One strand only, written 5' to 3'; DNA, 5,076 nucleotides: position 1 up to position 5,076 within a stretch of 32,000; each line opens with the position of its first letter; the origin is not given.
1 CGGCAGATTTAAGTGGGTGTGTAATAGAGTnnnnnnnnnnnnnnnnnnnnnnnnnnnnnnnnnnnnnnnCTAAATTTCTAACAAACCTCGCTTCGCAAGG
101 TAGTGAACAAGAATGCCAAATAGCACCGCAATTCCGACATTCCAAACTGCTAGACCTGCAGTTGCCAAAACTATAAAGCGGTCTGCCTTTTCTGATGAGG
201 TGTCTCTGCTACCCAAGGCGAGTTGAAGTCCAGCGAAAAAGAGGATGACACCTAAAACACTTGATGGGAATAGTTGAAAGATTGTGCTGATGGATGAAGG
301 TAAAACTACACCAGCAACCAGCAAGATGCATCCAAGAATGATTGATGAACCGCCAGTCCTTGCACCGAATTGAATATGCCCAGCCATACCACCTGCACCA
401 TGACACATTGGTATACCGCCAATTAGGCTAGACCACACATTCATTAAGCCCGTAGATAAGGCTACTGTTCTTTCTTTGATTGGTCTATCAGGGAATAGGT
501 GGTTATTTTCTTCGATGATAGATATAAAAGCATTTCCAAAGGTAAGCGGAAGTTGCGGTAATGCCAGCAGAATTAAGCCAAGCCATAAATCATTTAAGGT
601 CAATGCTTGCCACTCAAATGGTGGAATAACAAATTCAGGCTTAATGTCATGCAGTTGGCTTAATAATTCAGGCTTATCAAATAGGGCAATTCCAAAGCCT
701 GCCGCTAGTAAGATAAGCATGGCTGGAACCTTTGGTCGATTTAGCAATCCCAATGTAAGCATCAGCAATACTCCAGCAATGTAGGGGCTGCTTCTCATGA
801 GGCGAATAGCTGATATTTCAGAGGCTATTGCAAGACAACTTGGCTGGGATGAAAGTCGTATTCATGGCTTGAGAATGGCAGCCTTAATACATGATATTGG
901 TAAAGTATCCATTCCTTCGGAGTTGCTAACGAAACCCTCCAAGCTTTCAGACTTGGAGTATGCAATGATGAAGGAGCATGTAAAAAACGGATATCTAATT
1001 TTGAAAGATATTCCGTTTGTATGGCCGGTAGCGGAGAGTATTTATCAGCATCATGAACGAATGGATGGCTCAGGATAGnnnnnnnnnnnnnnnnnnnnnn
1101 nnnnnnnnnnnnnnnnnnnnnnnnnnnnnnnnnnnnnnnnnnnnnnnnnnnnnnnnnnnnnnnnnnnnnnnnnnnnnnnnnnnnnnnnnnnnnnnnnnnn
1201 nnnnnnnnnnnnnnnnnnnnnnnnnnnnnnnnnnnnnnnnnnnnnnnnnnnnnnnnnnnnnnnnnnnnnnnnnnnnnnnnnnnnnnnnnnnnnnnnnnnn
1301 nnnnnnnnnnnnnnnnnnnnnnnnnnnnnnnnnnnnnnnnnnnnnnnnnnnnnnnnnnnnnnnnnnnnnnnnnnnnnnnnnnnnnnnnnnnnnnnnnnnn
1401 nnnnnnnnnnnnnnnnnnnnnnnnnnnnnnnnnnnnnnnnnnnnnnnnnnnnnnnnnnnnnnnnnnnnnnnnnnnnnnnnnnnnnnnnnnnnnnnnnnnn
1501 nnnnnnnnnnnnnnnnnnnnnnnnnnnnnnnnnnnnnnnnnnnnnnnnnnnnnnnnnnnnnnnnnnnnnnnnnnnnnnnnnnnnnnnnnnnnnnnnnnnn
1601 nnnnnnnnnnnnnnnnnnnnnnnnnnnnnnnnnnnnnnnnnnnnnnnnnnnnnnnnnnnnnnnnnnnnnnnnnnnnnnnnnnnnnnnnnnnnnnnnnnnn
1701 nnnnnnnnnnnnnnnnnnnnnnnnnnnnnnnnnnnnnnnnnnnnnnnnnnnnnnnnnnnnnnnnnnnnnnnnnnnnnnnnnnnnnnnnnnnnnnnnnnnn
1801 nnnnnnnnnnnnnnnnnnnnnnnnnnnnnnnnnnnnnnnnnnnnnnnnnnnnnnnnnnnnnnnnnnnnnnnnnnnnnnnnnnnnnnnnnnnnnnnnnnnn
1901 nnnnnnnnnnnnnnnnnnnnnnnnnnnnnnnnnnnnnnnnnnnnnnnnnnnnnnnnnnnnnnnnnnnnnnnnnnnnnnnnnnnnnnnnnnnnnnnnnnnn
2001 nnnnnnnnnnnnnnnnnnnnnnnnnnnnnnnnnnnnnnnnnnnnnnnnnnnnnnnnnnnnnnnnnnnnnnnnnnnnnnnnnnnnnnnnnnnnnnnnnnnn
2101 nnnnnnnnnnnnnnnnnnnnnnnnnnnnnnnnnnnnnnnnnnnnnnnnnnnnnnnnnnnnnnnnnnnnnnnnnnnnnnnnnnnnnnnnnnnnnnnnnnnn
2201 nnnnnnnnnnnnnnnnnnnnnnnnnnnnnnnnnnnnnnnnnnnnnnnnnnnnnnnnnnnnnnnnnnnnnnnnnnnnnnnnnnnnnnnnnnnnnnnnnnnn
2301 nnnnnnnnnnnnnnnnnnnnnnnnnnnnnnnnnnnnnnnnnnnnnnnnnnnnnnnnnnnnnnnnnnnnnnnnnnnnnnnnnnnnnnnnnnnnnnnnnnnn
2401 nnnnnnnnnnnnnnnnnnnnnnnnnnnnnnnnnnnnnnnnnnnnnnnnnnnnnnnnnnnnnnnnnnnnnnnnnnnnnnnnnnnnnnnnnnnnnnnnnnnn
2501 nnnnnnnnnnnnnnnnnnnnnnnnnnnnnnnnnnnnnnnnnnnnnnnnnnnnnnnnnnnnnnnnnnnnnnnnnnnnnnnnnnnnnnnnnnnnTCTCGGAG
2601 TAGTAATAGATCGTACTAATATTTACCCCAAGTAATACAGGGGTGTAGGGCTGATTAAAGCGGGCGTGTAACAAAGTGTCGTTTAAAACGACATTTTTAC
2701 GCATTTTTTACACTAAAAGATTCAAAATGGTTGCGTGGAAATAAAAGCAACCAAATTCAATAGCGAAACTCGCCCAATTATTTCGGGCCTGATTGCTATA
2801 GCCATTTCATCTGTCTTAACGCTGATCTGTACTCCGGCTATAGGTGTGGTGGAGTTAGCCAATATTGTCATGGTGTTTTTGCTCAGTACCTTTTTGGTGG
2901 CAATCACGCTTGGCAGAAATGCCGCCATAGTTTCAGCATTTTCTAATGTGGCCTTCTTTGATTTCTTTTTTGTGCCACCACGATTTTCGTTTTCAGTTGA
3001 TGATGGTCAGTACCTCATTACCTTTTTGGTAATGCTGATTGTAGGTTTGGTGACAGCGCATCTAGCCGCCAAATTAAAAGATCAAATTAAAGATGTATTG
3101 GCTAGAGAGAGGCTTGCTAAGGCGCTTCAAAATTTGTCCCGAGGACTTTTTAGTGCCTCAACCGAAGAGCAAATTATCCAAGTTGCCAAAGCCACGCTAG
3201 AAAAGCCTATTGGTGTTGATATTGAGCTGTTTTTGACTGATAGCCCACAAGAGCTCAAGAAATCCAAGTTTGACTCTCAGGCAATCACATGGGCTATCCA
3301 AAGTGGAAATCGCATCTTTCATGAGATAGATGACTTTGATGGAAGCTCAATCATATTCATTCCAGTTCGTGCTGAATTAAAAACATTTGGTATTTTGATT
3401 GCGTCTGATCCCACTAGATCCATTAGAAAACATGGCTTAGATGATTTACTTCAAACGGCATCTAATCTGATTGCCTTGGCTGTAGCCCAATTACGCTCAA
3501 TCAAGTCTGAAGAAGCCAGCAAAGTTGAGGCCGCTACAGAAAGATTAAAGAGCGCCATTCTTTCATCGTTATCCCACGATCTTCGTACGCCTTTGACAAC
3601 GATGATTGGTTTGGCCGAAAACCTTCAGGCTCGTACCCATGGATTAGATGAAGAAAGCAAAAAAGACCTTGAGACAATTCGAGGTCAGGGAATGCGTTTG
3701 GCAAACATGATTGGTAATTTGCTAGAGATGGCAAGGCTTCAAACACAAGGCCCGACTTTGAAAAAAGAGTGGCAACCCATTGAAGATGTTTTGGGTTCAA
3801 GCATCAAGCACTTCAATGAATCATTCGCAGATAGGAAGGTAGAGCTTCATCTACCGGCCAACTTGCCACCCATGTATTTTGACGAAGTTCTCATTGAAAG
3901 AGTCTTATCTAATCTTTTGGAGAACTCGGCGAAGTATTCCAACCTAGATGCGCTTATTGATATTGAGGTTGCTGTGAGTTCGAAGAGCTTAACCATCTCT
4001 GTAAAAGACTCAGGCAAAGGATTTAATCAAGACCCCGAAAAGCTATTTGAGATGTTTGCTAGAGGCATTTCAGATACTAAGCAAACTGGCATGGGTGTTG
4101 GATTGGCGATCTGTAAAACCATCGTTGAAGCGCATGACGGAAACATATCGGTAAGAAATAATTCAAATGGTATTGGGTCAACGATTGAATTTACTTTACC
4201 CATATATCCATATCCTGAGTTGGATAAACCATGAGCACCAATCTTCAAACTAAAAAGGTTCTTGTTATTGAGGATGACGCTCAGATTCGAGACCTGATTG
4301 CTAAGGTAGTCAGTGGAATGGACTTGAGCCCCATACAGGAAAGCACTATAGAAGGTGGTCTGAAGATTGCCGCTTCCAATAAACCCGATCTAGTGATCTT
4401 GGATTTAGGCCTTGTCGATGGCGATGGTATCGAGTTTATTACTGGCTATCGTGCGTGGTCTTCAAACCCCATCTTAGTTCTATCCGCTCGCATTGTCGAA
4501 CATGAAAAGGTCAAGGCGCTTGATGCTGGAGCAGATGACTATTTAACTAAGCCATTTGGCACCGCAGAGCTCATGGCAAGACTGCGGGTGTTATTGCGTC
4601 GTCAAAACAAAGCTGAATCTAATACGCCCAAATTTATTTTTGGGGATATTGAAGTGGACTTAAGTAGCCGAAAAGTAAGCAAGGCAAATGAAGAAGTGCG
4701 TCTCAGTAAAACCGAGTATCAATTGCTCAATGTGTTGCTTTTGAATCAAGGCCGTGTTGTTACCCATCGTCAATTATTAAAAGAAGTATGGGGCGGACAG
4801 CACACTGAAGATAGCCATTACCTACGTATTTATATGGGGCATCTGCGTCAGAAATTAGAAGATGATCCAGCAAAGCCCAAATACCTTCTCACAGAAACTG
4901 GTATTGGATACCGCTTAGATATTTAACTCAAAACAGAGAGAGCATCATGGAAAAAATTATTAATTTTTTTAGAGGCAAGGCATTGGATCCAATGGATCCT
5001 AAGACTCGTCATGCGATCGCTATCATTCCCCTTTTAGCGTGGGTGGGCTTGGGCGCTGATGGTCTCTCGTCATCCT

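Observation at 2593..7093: Conserved ~100-bp junction element at the 3' end of two plus-strand cassettes, with conserved ends and a variable centre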

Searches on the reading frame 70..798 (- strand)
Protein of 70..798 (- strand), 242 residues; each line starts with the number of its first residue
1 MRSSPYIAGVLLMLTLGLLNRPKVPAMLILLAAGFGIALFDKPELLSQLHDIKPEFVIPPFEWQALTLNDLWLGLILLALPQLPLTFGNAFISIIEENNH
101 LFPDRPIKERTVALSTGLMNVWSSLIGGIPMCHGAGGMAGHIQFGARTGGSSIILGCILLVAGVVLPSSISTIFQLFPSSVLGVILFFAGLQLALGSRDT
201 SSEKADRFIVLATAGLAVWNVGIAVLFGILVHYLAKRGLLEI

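Call 10: search_protein_families(library=pfam, proteins=[window:70-798:-], max_evalue=0.01)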
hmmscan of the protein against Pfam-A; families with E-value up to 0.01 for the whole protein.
window:70-798:- (242 aa): 3 families
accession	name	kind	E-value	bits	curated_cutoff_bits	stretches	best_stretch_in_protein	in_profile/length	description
PF16983.11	MFS_MOT1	-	2.7e-32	111.8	30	1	75-193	2-111/111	Molybdate transporter of MFS superfamily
PF00916.26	Sulfate_transp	-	3.8e-07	29.6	23.2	1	116-194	283-358/380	Sulfate permease family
PF19626.4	DUF6131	-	0.0007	20.3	25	1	153-197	2-46/59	Family of unknown function (DUF6131)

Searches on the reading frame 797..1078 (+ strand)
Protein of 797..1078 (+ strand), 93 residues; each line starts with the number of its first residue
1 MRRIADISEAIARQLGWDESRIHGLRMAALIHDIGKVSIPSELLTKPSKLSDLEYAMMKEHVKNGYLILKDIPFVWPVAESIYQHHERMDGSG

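Call 10: search_protein_families(library=pfam, proteins=[window:797-1078:+], max_evalue=0.01)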
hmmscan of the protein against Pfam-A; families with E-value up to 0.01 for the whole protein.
window:797-1078:+ (93 aa): 3 families
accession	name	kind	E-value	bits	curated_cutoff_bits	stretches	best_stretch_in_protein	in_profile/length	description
PF13487.12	HD_5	-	4e-22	79.2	27.2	1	2-93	19-113/170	HD domain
PF01966.28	HD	-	1.1e-14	55.1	22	1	2-91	6-91/116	HD domain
PF08668.18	HDOD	-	0.0016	18.4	22.9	1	3-52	101-148/196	HDOD domain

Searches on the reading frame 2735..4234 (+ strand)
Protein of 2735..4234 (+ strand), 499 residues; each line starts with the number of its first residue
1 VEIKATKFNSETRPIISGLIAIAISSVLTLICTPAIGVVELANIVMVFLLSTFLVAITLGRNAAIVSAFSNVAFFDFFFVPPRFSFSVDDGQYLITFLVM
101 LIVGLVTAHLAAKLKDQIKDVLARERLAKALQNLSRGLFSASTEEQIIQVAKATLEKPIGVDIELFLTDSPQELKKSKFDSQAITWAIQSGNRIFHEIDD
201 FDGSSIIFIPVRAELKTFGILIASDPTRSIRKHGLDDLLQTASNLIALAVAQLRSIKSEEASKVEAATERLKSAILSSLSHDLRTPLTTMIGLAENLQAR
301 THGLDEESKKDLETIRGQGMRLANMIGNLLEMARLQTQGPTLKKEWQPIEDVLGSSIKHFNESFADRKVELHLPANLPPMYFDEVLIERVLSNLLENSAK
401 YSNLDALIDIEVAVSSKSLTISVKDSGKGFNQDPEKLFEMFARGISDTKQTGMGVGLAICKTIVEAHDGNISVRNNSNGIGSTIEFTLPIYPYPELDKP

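Call 10: search_protein_families(library=pfam, proteins=[window:2735-4234:+], max_evalue=0.01)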
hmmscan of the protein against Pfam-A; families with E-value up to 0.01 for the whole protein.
window:2735-4234:+ (499 aa): 6 families
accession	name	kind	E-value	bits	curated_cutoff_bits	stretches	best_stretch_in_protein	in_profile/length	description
PF13493.11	DUF4118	-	8.9e-27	93.4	28.4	1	19-120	2-103/107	Domain of unknown function (DUF4118)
PF02518.31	HATPase_c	-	1.5e-23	83.8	26.4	1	383-490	2-109/111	Histidine kinase-, DNA gyrase B-, and HSP90-like ATPase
PF00512.31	HisKA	-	1.8e-16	60.3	26.9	1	272-337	2-65/66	His Kinase A (phospho-acceptor) domain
PF14501.12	HATPase_c_5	-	1.5e-05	25.2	22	1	387-481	10-96/102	GHKL domain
PF13581.12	HATPase_c_2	-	0.0002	21.8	27.4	1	397-467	42-112/127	Histidine kinase-like ATPase domain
PF13492.12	GAF_3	-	0.0037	18.1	27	1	180-251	53-128/129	GAF domain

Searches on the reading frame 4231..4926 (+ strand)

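Call 10: search_protein_families(library=pfam, proteins=[window:4231-4926:+], max_evalue=0.01)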
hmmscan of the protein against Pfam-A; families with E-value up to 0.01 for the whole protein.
window:4231-4926:+ (231 aa): 2 families
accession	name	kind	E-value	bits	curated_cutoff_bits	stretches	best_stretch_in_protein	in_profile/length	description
PF00486.34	Trans_reg_C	-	7.7e-24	84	26.2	1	154-229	2-77/77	Transcriptional regulatory protein, C terminal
PF00072.30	Response_reg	-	2e-19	70.2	30.2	1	10-118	1-110/111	Response regulator receiver domain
